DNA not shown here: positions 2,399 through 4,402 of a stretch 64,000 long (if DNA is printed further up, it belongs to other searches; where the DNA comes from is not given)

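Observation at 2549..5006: Divergent Elp3 / Trm9 gene pair: a eukaryote/archaea-type mcm5U34 wobble-modification module in a bacterium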

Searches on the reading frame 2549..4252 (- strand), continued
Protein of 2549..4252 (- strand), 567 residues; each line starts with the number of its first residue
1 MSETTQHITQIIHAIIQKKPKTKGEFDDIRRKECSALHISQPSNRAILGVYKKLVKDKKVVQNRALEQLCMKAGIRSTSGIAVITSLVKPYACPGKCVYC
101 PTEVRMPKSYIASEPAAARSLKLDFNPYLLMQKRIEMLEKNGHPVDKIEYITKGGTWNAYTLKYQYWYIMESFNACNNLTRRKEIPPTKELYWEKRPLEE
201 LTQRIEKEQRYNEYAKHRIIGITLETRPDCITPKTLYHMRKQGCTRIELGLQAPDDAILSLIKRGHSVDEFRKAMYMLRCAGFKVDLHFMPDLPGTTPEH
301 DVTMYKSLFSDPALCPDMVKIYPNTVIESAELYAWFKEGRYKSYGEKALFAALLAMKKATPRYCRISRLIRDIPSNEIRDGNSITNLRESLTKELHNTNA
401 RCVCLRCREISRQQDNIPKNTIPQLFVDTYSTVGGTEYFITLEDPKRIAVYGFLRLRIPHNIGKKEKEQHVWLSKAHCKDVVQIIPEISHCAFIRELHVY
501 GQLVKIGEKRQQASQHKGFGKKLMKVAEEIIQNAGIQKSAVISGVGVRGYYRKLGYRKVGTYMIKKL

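Call 60: search_solved_structures(query=window:2549-4252:-, max_evalue=1e-90, show_alignments=4)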
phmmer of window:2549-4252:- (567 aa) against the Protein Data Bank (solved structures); distinct sequences matched with E-value up to 1e-90: 4.
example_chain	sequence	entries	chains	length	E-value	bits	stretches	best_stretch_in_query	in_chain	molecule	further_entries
6ia8_A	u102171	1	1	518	5.1e-102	345.2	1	38-567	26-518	Histone acetyltransferase, ELP3 family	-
6iaz_A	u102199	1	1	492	1.2e-101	343.9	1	62-567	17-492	Histone acetyltransferase, ELP3 family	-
6iad_A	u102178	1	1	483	1.6e-101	343.5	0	202-567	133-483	Histone acetyltransferase, ELP3 family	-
5l7j_A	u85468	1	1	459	3.2e-97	329.3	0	205-566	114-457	ELP3 family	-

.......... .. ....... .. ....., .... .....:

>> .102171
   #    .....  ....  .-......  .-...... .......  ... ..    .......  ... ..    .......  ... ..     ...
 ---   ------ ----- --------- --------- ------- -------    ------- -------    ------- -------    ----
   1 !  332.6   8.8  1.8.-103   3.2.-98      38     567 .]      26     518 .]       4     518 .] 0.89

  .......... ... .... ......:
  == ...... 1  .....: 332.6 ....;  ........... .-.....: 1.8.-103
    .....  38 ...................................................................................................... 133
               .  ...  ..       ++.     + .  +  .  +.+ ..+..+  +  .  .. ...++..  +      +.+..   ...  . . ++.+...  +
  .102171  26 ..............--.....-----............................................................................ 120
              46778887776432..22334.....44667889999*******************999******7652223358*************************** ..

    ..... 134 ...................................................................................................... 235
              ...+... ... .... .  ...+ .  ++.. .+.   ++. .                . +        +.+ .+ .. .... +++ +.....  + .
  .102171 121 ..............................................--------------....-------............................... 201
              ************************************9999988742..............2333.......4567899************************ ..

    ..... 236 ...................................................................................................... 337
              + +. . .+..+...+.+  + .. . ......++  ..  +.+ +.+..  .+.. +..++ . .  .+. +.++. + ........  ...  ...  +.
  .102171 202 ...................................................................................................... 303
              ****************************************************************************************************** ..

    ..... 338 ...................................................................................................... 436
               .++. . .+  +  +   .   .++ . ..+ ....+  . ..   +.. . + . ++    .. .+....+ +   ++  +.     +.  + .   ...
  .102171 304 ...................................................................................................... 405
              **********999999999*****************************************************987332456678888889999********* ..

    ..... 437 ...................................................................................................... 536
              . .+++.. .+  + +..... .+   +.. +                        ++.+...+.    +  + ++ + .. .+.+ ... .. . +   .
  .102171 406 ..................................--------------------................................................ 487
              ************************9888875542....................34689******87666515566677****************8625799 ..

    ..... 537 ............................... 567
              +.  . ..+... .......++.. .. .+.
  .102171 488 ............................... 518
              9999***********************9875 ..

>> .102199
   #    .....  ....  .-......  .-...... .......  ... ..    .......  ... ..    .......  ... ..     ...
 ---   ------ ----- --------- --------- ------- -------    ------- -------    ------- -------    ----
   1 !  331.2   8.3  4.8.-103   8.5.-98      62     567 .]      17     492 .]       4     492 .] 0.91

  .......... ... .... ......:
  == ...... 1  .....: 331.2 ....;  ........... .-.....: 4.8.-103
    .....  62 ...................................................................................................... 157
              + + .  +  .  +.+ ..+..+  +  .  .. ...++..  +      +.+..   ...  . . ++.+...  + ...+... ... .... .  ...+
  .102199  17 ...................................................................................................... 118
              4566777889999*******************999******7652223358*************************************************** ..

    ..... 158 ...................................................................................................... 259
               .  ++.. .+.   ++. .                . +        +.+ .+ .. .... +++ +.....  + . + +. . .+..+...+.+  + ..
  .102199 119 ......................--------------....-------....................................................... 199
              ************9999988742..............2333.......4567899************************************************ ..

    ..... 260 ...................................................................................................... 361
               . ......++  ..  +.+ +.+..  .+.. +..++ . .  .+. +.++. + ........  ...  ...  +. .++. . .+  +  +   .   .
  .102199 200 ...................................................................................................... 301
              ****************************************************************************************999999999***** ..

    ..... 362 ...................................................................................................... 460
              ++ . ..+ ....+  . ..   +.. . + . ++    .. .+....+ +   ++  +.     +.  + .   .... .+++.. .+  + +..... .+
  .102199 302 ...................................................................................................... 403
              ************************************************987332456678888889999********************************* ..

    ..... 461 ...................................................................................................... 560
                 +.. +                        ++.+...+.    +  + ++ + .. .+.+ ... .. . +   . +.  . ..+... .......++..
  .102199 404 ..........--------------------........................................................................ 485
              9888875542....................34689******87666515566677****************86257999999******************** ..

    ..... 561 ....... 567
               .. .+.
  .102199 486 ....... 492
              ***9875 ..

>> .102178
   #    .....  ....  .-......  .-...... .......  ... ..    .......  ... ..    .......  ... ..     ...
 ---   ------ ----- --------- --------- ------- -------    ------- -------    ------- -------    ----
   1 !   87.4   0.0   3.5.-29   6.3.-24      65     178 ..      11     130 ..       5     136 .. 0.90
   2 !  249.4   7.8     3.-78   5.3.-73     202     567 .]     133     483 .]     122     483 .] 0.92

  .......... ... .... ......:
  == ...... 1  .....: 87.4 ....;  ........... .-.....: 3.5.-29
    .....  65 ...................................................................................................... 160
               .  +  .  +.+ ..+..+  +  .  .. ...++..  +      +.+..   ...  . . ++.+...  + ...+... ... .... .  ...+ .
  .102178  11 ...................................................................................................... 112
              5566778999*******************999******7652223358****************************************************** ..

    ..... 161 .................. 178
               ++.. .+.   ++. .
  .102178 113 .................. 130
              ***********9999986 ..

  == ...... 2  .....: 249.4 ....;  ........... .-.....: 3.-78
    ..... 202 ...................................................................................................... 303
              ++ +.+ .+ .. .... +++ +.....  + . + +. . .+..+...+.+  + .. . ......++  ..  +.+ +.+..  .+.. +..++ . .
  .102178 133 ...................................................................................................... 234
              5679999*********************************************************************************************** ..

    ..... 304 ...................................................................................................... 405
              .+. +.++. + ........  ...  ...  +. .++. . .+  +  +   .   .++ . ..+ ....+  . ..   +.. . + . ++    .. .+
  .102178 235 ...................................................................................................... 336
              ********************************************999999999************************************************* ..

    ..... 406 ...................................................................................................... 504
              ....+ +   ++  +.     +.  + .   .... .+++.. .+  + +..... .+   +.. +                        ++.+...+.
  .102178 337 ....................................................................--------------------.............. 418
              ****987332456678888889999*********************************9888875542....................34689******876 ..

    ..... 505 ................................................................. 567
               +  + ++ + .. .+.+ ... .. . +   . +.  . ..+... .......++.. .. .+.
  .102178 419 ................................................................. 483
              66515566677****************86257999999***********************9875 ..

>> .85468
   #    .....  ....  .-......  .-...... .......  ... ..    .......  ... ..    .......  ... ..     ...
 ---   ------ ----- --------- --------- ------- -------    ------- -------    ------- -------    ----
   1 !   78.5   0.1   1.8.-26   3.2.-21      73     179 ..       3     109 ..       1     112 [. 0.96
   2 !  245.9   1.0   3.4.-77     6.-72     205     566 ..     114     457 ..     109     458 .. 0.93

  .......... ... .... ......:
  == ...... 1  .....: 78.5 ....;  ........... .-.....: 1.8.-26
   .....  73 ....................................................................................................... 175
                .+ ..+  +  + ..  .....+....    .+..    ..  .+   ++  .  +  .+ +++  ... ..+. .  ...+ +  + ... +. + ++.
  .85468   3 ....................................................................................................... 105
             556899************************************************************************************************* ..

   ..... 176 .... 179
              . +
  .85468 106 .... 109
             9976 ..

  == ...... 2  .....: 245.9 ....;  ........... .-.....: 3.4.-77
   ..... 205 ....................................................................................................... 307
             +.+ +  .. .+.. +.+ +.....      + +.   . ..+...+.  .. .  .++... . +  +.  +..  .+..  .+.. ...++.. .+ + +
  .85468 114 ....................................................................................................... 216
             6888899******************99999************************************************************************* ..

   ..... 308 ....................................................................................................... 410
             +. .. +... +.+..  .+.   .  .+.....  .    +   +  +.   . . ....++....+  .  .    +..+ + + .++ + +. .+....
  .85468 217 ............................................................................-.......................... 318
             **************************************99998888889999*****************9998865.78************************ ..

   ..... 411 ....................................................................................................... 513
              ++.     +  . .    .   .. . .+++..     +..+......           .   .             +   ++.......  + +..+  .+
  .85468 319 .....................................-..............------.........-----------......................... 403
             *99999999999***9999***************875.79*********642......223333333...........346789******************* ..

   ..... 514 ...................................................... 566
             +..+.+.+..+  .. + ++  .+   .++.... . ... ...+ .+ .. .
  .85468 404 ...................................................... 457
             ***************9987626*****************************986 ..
